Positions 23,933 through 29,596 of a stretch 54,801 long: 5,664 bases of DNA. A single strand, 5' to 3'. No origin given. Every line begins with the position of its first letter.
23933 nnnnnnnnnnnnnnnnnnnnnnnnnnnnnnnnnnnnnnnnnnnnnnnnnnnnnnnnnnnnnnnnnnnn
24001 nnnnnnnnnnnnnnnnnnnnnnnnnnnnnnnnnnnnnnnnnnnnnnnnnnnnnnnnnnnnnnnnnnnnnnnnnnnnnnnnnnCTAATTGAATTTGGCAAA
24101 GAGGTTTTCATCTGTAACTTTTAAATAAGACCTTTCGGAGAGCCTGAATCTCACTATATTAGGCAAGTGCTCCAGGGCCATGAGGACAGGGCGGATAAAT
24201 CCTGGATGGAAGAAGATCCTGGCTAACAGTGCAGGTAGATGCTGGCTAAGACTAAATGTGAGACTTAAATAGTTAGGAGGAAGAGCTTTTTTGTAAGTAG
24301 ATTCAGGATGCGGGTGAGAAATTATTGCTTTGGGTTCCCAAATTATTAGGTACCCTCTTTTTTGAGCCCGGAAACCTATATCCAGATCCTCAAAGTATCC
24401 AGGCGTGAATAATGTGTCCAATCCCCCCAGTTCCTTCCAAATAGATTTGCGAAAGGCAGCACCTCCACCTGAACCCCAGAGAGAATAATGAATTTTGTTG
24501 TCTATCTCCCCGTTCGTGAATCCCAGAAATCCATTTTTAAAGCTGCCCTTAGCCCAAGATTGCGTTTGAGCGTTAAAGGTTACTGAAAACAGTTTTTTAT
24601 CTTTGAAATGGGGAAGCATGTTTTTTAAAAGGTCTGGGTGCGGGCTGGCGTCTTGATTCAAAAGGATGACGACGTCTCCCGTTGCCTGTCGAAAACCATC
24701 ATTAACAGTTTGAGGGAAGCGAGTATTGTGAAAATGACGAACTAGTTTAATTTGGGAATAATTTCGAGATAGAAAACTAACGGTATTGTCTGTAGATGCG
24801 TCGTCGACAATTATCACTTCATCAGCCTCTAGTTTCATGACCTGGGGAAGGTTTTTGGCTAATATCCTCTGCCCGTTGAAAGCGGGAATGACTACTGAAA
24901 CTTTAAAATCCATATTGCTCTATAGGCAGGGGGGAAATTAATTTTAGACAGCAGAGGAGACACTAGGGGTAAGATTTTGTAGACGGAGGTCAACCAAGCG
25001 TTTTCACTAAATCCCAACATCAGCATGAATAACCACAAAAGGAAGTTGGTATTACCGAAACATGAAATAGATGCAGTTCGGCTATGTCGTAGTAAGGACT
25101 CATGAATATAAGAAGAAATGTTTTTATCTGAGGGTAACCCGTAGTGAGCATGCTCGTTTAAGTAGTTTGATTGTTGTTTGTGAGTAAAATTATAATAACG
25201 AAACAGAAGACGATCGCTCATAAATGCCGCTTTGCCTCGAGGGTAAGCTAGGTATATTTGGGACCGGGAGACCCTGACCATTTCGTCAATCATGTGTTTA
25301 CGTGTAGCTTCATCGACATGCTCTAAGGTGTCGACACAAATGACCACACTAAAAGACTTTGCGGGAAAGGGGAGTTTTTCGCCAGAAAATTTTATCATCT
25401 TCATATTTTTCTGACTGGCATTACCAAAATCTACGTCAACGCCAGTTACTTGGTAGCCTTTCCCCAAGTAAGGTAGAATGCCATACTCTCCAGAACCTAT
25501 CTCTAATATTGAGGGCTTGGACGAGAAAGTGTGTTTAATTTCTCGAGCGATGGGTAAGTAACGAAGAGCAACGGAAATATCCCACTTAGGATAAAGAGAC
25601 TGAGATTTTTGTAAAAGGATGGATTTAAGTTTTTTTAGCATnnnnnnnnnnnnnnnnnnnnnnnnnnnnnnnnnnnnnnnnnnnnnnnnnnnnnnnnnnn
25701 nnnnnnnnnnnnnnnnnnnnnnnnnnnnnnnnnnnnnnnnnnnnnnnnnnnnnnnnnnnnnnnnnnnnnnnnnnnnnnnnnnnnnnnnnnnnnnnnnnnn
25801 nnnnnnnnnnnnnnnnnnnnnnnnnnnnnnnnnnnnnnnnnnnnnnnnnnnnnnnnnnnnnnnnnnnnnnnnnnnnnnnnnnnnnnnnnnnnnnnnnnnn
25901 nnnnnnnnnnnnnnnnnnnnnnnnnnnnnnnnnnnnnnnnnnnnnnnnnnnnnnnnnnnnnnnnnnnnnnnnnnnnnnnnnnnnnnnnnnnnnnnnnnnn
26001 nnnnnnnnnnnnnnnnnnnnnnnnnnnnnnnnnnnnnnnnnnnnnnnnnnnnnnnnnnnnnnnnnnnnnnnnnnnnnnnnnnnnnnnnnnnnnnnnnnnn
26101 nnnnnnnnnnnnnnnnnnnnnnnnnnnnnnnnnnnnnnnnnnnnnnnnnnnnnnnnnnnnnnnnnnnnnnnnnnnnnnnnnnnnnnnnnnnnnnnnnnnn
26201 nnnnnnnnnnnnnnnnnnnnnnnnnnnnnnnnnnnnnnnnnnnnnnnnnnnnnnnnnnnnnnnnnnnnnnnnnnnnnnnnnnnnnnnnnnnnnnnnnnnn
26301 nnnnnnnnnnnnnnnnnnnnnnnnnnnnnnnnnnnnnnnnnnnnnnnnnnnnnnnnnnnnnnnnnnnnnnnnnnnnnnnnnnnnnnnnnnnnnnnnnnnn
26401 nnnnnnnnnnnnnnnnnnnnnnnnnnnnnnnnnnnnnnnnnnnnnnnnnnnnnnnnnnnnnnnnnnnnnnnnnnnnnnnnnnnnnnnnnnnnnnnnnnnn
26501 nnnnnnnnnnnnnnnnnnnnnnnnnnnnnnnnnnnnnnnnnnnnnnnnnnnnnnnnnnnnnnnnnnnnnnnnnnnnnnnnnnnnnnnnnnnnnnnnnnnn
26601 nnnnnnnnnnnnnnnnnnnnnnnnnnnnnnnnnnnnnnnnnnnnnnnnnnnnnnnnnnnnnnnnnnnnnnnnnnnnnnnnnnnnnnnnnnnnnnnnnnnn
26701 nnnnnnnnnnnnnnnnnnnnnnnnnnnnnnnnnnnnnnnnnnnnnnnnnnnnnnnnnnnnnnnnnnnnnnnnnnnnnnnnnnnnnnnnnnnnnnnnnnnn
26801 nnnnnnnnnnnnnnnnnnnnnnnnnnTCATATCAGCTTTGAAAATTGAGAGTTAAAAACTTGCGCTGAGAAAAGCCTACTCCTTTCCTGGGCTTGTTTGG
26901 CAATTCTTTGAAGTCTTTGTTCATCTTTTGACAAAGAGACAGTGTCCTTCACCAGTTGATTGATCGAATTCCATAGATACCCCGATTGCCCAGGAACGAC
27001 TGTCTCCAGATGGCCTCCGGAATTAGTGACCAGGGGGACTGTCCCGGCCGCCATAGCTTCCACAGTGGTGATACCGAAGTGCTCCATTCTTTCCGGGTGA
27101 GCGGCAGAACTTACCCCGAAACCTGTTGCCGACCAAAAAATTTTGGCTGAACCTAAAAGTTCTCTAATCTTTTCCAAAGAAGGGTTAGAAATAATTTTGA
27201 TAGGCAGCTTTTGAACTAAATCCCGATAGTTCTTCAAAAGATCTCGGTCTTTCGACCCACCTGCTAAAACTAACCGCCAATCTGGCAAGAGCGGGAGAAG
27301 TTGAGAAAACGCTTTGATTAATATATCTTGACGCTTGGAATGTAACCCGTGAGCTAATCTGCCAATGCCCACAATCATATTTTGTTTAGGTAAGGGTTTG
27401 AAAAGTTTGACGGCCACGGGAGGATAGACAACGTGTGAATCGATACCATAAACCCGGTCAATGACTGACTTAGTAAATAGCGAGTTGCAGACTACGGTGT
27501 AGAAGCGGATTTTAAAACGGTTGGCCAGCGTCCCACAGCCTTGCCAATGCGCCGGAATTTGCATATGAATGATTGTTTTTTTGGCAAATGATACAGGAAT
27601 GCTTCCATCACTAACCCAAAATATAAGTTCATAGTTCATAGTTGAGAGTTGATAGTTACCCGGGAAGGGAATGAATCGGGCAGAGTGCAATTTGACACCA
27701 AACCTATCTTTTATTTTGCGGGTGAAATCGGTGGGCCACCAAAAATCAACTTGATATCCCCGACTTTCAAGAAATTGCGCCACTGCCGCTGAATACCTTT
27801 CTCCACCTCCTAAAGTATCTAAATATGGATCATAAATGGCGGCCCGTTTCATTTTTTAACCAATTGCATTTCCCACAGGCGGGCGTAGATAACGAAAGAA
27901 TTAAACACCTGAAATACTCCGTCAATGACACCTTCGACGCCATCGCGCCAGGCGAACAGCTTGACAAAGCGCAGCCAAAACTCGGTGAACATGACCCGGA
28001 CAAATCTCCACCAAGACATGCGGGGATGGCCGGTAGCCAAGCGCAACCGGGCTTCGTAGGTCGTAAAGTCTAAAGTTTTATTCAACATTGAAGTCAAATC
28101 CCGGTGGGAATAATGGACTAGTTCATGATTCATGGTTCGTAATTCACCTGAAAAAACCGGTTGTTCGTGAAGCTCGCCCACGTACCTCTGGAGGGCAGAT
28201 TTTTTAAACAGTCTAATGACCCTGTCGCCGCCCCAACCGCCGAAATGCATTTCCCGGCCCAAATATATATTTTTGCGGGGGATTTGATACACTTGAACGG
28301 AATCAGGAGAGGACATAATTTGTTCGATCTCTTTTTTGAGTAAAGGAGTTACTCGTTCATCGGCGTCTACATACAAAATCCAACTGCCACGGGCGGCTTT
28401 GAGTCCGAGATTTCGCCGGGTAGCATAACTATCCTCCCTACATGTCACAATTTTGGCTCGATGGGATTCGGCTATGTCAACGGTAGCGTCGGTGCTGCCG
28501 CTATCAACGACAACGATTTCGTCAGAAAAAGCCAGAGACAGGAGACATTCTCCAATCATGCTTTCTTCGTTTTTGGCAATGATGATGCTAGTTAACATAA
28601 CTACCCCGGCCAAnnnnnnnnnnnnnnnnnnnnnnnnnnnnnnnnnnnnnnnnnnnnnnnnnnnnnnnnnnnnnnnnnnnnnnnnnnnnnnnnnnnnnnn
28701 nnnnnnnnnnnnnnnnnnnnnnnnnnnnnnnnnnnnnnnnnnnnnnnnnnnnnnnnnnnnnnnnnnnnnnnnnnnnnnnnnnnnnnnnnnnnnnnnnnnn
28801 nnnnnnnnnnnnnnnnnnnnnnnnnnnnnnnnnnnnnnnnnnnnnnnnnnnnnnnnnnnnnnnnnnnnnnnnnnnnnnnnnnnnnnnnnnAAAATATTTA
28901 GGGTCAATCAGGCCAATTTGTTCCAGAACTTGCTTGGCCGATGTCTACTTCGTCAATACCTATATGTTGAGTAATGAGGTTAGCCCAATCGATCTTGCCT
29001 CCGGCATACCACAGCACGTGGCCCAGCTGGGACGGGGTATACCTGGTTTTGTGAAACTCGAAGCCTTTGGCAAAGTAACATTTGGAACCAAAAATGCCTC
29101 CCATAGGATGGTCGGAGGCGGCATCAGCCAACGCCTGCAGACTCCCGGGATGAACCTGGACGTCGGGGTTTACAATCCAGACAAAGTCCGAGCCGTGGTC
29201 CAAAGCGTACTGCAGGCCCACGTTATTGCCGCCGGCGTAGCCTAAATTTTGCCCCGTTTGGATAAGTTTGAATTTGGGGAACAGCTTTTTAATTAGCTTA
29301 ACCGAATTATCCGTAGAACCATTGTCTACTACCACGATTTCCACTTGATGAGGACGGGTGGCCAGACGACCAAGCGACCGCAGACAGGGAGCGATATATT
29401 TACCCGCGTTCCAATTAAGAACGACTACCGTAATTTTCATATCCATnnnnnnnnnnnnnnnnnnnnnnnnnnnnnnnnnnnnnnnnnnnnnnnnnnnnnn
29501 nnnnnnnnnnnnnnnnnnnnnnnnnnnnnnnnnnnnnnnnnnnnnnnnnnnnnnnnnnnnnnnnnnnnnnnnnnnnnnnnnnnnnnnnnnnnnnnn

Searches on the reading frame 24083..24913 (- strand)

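Call 45: search_protein_families(library=pfam, proteins=[window:24083-24913:-], max_evalue=0.001)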
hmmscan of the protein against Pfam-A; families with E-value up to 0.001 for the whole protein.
window:24083-24913:- (276 aa): 4 families
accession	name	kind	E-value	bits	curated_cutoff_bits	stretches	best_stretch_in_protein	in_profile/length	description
PF00535.33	Glycos_transf_2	-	1.9e-22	80.5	23.3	1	6-159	1-164/168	Glycosyl transferase family 2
PF13641.12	Glyco_tranf_2_3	-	2.5e-17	64.1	27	1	5-205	3-216/230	Glycosyltransferase like family 2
PF13632.12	Glyco_trans_2_3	-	2.3e-08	34.6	27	1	82-209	2-131/198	Glycosyl transferase family group 2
PF10111.15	Glyco_tranf_2_2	-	1e-05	25.6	27.3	1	6-108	1-111/276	Glycosyltransferase like family 2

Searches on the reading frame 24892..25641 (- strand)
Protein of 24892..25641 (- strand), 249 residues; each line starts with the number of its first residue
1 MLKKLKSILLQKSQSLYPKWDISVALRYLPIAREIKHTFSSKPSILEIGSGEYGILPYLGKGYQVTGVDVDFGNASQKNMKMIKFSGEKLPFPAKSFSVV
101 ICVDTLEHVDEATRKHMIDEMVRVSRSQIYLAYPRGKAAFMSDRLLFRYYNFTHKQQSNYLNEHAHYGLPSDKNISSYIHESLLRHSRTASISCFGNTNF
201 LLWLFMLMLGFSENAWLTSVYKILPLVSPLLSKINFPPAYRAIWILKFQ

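Call 45: search_protein_families(library=pfam, proteins=[window:24892-25641:-], max_evalue=0.001)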
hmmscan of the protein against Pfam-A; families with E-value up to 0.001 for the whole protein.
window:24892-25641:- (249 aa): 3 families
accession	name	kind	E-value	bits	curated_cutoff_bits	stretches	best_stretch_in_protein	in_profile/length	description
PF08241.18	Methyltransf_11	-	1e-10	42.5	21.2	1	46-127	1-89/95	Methyltransferase domain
PF13649.12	Methyltransf_25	-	4.2e-08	34.2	27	1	45-126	1-94/97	Methyltransferase domain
PF13489.12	Methyltransf_23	-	3.6e-07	30.5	27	1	39-112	20-97/164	Methyltransferase domain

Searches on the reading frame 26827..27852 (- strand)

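Call 45: search_protein_families(library=pfam, proteins=[window:26827-27852:-], max_evalue=0.001)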
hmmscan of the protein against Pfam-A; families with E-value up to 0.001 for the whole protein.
window:26827-27852:- (341 aa): 4 families
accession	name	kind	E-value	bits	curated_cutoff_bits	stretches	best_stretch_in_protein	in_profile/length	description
PF00534.26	Glycos_transf_1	-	3.3e-22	79.3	26.4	1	156-324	14-172/172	Glycosyl transferases group 1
PF13692.12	Glyco_trans_1_4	-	9.7e-15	55.5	27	1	159-309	3-141/142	Glycosyl transferases group 1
PF13439.12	Glyco_transf_4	-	1e-05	26.1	28.5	0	15-81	2-69/170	Glycosyltransferase Family 4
PF13524.12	Glyco_trans_1_2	-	0.00028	21.3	25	1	188-325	11-129/144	Glycosyl transferase-like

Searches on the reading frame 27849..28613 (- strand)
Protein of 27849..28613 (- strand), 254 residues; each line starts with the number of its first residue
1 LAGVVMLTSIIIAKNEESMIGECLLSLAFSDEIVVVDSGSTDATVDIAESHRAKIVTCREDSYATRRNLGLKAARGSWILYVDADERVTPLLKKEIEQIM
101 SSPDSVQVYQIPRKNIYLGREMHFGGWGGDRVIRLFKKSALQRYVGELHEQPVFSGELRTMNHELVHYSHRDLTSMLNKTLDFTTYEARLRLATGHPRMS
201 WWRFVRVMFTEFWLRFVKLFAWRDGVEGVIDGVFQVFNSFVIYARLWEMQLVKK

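Call 5: search_protein_families(library=pfam, proteins=[window:27849-28613:-], max_evalue=0.01)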
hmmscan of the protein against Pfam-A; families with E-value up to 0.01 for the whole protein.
window:27849-28613:- (254 aa): 3 families
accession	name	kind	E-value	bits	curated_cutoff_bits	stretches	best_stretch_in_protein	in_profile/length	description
PF00535.33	Glycos_transf_2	-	3e-21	76.5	23.3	1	10-126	3-130/168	Glycosyl transferase family 2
PF13704.12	Glyco_tranf_2_4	-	4.3e-06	27.6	27.5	1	14-86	1-82/98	Glycosyl transferase family 2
PF10111.15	Glyco_tranf_2_2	-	0.00039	20.4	27.3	1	15-90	8-96/276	Glycosyltransferase like family 2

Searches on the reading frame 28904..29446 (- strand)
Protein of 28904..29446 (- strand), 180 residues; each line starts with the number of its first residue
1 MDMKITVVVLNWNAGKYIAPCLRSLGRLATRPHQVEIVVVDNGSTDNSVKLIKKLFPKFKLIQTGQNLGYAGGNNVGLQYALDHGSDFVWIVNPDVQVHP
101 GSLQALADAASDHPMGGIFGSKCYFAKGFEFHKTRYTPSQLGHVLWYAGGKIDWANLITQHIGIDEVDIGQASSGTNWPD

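Call 5: search_protein_families(library=pfam, proteins=[window:28904-29446:-], max_evalue=0.01)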
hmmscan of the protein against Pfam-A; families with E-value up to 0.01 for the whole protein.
window:28904-29446:- (180 aa): 2 families
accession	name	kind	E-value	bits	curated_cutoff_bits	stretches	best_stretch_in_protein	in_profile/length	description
PF00535.33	Glycos_transf_2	-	1.2e-21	77.8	23.3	1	6-122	1-115/168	Glycosyl transferase family 2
PF13641.12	Glyco_tranf_2_3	-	1.9e-07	31.8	27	1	5-118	3-119/230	Glycosyltransferase like family 2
